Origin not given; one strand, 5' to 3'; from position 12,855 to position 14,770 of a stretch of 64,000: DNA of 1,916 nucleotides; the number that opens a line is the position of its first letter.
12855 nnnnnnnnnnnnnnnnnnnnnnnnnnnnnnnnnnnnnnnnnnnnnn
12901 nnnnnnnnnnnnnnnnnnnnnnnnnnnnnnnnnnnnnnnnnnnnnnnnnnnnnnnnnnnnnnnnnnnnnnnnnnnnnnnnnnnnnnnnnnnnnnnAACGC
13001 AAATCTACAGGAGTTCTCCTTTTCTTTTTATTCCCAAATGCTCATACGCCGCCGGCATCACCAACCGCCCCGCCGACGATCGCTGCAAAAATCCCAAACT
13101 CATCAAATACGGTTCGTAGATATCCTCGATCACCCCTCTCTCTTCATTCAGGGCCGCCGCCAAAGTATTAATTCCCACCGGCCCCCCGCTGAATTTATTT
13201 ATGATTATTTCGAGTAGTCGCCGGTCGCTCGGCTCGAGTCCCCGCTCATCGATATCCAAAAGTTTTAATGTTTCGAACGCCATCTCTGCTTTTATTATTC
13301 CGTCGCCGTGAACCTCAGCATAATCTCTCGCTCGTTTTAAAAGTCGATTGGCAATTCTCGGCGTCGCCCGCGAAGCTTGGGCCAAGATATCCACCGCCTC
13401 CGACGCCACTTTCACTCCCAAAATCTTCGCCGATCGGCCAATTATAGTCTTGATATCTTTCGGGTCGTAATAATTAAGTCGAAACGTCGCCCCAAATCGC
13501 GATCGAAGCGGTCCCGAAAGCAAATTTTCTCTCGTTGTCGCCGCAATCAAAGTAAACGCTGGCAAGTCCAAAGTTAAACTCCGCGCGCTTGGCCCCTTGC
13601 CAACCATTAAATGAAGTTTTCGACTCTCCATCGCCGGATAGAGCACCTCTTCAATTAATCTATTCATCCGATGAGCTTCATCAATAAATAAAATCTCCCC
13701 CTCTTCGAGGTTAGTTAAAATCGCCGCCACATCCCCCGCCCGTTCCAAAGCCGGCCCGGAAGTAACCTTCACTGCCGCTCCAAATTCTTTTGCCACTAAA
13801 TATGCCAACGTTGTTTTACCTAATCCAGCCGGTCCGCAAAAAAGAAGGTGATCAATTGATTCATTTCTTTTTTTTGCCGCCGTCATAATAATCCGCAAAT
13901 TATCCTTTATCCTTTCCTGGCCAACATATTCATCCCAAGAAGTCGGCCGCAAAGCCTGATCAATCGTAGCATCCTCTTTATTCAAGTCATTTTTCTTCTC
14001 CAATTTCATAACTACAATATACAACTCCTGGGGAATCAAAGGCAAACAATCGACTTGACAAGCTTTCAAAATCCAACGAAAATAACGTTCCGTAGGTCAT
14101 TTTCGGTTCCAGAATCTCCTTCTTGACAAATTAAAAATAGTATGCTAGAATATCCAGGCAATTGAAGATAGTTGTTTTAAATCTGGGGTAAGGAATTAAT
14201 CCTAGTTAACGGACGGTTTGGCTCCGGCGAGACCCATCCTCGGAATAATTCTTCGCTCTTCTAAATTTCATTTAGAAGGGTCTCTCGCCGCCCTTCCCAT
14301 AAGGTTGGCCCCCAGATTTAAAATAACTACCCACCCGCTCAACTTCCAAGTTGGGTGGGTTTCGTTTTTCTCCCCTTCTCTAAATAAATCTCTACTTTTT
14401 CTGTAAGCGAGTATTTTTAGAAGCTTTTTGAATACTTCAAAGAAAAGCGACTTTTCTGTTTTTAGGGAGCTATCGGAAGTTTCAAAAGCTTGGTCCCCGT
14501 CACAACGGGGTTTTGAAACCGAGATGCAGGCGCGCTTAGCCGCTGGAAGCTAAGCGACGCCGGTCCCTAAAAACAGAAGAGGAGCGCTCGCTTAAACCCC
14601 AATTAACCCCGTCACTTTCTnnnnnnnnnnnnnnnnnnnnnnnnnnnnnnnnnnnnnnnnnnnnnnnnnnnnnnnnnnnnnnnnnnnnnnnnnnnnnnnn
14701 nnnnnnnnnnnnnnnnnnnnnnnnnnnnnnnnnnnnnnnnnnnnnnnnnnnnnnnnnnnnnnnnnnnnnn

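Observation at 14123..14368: Promoter-to-terminator sRNA candidate (~210 nt) forming a long rod-like hairpin, between ruvB and pilB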

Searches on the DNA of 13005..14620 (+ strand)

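Call 4: search_rna_families(source=window, start=14000, end=14620, threshold=evalue, max_evalue=10, show_alignments=3)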
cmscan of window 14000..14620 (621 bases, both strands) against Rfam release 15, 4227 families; matches with E-value up to 10: 5.
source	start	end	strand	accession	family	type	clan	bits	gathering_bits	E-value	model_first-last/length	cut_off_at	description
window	14318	14397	-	RF02063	STnc350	Gene; sRNA;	-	20.7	60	0.27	1-68/68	no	Salmonella enterica sRNA STnc350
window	14562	14580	-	RF00652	MIR478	Gene; miRNA;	-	19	50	2.6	73-91/91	no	MIR478 microRNA precursor family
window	14363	14491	-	RF02168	PVT1_5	Gene; lncRNA;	-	17.6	60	2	1-133/133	no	Pvt1 oncogene conserved region 5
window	14374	14470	+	RF00652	MIR478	Gene; miRNA;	-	17.4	50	5.3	1-91/91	no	MIR478 microRNA precursor family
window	14263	14365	+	RF02452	ncr1575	Gene; sRNA;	-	17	60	9.6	1-212/212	no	Bacillus sRNA ncr1575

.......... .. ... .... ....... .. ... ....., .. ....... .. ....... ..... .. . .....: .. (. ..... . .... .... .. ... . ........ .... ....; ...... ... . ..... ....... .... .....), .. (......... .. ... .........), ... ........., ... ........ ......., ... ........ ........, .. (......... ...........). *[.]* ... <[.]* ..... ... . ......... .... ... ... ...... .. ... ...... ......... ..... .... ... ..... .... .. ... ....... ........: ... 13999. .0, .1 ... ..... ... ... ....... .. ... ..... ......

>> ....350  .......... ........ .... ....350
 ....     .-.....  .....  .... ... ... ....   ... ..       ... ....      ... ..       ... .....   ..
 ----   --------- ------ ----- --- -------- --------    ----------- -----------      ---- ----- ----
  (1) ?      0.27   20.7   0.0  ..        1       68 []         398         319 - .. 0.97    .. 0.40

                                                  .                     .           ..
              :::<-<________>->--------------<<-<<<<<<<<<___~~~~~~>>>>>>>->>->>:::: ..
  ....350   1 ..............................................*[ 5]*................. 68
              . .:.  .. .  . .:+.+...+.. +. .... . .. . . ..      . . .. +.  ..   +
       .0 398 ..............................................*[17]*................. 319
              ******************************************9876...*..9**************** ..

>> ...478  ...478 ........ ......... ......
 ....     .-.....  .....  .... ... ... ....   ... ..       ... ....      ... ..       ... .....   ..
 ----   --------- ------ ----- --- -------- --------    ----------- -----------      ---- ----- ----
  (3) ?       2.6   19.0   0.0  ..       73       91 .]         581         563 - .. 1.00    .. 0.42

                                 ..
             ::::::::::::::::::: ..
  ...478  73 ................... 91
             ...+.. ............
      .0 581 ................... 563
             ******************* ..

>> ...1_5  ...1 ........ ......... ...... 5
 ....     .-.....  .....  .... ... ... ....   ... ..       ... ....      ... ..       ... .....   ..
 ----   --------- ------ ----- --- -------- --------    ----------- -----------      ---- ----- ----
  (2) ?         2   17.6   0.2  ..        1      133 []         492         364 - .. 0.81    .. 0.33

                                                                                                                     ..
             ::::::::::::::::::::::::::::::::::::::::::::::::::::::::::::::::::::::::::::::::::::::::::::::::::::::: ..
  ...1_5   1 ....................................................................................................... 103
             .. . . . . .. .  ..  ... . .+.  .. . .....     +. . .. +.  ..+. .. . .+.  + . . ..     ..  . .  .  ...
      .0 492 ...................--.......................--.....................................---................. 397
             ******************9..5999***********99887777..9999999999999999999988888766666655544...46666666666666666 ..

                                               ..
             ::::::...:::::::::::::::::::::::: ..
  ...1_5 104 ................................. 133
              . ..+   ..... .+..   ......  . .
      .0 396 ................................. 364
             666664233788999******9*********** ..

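Call 28: search_rna_families(sources=[L095, L098, L142, L115, L167, L177, L171, L139, L132, L187, L105, L103, L107, L104, L082, L081, L110, L114, L126, L151], threshold=evalue, max_evalue=5)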
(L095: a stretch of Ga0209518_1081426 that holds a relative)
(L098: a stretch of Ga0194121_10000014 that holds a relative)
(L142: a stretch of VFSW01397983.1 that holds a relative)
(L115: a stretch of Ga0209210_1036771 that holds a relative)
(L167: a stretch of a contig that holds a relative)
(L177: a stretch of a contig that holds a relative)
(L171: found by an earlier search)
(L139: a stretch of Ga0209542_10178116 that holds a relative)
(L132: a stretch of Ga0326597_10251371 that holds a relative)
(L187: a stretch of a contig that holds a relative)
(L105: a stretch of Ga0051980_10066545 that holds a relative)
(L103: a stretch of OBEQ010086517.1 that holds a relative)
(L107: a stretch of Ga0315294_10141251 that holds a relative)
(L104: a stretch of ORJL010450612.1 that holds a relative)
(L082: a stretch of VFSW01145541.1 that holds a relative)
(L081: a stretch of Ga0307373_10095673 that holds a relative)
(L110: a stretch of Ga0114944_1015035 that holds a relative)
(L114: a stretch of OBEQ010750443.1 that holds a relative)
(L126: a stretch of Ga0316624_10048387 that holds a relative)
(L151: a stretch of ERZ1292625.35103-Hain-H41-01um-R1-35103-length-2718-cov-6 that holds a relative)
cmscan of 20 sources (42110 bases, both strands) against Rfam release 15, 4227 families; matches with E-value up to 5: 0.
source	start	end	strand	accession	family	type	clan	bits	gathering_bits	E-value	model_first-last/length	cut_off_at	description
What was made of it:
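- No match to any Rfam 6S model at E <= 10 (call 4), or at E <= 5 in 20 homologues (call 28).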

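Call 32: build_rna_model(alignment_id=A2)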
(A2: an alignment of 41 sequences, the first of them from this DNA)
Model R1 built from alignment A2 (41 sequences, 212 columns); structure: RNAalifold consensus.
model positions 162; base pairs 45; branch points 1; effective number of sequences 3.27; information 0.59 bits per position. Calibrated on 0.2 Mb of random sequence (short: E-values are rough).
structure used (alignment columns):
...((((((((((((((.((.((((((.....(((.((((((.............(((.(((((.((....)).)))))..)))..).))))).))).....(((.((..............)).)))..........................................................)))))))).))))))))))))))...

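Call 33: search_with_rna_model(model_id=R1, source=window, max_evalue=10, show_alignments=1)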
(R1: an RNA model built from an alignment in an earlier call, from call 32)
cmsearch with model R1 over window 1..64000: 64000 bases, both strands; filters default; matches with E-value up to 10: 7.
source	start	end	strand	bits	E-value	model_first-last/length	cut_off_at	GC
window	14169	14329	+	125.8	4.1e-33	1-162/162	no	0.44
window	14169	14329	-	22.9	0.00014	1-162/162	no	0.44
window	38313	38372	-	10.2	0.51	1-162/162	no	0.48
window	336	370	-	9.5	0.77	1-162/162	no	0.14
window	4236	4265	-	7.1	3.6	43-72/162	no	0.33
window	51481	51511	-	7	3.7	1-162/162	no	0.39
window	22575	22586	-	5.6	9.6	51-62/162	no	0.58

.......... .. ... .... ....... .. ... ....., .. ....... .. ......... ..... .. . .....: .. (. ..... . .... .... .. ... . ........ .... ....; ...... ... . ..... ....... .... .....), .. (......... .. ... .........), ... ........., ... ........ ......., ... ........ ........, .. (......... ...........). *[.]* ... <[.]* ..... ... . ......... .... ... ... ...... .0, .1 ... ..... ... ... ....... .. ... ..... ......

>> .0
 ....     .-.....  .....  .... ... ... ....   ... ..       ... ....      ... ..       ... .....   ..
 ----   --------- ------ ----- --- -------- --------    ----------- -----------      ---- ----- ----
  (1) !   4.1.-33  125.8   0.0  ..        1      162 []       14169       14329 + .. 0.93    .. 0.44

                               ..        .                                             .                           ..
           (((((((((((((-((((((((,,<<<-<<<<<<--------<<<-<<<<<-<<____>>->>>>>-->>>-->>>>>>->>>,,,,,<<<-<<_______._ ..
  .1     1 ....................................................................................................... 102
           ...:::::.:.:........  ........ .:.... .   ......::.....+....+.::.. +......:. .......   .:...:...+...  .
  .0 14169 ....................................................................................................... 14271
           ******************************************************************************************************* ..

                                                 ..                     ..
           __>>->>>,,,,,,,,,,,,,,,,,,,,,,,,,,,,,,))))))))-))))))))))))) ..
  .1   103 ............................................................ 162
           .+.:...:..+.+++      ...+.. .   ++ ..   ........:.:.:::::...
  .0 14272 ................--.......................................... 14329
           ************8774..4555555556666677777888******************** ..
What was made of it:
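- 14169..14329 (+): Conserved structured core of the RNA (P1 to P1), the unit matched by the covariance model. It is the only credible copy in the window (call 33).
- On New family defined here (pilB-ruvB intergenic RNA of Patescibacteria): The window scores 125.8 bits, E = 4e-33, over the full model length (call 33).
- The covariance model scores 125.8 bits on + and 22.9 bits on - (call 33). Single copy in the window (call 33).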

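Call 34: search_with_rna_model(model_id=R1, sources=[L001, L002, L003, L004, L005, L006, L007, L008, L009, L010, L011, L012, L013, L014, L015, L016, L017, L018, L019, L020, L021, L022, L023, L024, L025, L026, L027, L028, L029, L030, L031, L032, L033, L034, L035, L036, L037, L038, L039, L040, L041, L042, L043, L044, L045, L046, L047, L048, L049, L050, L051, L052, L053, L054, L055, L056, L057, L058, L059, L060, L061, L062, L063, L064, L065, L066, L067, L068, L069, L070, L071, L072, L073, L074, L075, L076, L077, L078, L079, L080], max_evalue=1)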
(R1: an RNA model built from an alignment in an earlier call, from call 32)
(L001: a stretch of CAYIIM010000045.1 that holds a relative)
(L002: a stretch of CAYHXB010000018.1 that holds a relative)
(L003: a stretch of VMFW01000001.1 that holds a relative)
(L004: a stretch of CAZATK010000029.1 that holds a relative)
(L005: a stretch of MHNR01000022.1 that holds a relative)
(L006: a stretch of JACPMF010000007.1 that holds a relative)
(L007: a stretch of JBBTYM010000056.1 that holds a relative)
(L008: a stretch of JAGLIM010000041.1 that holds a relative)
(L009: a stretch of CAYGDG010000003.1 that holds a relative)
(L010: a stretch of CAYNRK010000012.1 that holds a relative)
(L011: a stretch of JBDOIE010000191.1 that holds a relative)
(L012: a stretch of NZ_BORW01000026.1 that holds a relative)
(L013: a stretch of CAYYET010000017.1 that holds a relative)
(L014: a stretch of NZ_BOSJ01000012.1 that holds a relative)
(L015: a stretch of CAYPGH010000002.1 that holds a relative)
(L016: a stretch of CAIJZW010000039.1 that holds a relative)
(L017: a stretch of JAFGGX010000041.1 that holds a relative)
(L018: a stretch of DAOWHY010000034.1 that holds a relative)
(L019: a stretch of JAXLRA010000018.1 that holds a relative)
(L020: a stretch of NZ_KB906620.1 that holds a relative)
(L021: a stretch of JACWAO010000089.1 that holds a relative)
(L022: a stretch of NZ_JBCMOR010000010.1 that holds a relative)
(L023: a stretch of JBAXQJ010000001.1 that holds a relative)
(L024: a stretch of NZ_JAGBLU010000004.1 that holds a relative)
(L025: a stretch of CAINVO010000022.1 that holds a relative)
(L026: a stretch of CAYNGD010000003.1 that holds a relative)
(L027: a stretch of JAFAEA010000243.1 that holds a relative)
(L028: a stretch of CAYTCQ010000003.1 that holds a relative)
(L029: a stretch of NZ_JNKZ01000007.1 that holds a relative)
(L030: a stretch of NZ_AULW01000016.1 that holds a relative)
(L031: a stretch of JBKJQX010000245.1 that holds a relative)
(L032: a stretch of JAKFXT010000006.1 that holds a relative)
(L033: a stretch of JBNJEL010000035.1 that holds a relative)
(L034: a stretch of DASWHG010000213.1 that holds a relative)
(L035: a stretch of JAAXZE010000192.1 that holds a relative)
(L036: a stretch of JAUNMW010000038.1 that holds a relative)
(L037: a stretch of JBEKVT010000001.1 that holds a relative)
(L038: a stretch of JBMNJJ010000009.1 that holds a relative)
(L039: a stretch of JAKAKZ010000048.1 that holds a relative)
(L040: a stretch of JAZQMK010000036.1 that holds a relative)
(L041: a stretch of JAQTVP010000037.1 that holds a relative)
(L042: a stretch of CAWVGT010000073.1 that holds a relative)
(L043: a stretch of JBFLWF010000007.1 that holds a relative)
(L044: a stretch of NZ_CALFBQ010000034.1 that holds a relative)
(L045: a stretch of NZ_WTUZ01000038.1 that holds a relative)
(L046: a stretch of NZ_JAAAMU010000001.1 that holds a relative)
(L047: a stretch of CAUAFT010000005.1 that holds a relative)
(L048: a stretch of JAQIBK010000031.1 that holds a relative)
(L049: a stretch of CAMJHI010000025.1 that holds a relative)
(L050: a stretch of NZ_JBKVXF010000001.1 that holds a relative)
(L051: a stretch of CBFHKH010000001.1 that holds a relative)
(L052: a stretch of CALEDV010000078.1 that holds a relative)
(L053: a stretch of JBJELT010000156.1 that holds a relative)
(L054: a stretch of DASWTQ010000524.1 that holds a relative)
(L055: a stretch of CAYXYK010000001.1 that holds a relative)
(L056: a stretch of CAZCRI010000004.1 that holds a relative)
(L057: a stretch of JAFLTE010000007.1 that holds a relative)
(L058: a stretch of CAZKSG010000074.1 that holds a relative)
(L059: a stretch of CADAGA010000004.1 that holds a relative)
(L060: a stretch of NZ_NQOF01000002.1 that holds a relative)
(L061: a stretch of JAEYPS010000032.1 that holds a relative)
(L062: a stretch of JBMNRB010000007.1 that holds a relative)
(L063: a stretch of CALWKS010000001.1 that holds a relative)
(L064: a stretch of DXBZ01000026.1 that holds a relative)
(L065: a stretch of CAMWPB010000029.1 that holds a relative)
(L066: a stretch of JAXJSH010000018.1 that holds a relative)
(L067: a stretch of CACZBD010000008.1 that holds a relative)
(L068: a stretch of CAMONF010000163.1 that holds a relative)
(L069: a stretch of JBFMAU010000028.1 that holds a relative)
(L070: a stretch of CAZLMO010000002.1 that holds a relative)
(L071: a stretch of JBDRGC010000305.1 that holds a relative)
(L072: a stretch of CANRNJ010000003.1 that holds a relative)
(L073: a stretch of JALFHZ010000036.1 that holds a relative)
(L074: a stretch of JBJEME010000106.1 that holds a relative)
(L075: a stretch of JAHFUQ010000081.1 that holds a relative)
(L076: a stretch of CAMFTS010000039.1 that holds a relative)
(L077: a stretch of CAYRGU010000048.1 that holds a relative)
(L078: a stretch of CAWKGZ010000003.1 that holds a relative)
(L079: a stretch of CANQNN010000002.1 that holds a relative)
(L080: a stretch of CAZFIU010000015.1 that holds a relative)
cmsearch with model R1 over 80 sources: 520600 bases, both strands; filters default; matches with E-value up to 1: 17.
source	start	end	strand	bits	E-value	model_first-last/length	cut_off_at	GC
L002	2711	2865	-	136.4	3.8e-35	1-162/162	no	0.48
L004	1970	2136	-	134.5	1.3e-34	1-162/162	no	0.42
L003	2657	2816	-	133.4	2.6e-34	1-162/162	no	0.43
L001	2646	2807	-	123.7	1.3e-31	1-162/162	no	0.47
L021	2696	2834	-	83.8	1.5e-20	1-162/162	no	0.44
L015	2709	2831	-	36.1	2.6e-07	1-162/162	no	0.52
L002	2711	2865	+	32.5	2.6e-06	1-162/162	no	0.48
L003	2657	2816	+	31.5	4.9e-06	1-162/162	no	0.43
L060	838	1022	+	30.8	7.5e-06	1-162/162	no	0.56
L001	2646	2807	+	30.2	1.2e-05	1-162/162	no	0.47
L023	2699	2807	-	24.3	0.00051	25-115/162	no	0.35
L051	2760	2914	-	24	0.00058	1-162/162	no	0.36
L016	2638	2793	-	20.1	0.0074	1-162/162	no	0.34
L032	2661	2775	-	18.9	0.015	25-117/162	no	0.37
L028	1327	1494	-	18.8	0.016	1-162/162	no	0.43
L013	2314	2440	-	17.7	0.033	1-162/162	no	0.5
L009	2655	2809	-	13.1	0.65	1-162/162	no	0.45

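Call 35: search_rna_families(sources=[L060, L015, L023, L051, L016, L032, L028, L013, L009], threshold=gathering)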
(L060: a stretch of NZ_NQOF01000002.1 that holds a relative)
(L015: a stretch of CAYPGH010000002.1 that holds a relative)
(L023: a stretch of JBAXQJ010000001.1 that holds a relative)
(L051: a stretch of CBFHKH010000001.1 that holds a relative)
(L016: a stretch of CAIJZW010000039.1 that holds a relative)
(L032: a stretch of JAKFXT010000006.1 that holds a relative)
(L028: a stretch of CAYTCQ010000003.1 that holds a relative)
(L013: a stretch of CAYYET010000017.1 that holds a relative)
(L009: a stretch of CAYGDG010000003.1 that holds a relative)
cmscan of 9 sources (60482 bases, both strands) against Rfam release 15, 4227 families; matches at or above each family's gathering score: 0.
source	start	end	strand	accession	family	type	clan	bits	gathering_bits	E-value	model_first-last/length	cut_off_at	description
